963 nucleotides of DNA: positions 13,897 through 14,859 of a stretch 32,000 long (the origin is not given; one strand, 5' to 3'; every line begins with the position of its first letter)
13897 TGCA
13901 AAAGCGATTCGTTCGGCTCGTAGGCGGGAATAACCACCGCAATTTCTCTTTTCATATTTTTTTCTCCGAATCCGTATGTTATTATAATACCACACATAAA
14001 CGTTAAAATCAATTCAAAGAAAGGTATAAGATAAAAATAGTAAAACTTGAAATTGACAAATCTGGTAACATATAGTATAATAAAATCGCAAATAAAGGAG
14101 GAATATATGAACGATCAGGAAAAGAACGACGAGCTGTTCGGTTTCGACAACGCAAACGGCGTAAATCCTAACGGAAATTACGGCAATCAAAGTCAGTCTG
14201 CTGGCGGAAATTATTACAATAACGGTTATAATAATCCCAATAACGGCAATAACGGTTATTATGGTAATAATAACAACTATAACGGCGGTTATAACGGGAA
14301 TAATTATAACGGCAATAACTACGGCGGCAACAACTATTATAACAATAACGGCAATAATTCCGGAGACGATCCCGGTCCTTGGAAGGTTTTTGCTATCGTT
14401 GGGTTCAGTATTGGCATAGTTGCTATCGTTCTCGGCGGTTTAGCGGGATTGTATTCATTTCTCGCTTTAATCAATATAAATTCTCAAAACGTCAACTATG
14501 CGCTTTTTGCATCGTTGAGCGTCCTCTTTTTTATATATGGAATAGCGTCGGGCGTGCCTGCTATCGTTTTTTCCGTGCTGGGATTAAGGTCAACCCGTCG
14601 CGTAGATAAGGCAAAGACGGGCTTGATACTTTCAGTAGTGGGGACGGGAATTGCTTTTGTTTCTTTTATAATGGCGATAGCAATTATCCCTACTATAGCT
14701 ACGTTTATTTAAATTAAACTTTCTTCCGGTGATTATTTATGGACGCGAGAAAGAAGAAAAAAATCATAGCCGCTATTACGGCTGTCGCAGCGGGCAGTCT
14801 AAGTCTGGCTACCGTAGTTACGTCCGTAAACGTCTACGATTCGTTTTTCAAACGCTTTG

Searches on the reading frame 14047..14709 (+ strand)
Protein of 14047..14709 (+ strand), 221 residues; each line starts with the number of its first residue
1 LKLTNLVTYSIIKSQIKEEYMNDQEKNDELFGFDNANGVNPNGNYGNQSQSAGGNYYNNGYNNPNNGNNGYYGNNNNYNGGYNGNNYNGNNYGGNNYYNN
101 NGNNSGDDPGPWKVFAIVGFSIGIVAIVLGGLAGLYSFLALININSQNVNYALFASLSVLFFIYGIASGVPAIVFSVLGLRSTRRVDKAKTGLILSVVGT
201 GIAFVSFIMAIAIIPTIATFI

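Call 5: search_protein_families(library=pfam, proteins=[window:14047-14709:+], max_evalue=0.001)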
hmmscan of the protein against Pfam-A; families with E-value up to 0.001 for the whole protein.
window:14047-14709:+ (221 aa): 0 families

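Call 34: search_protein_families(library=ncbifam, proteins=[window:14047-14709:+], max_evalue=0.01)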
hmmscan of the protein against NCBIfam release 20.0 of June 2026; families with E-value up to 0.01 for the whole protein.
window:14047-14709:+ (221 aa): 1 family
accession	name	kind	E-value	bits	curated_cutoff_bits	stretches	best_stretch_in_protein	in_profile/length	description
NF042915.1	MAB_1171c_fam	subfamily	0.0052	15.9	100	1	133-214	106-193/362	MAB_1171c family putative transporter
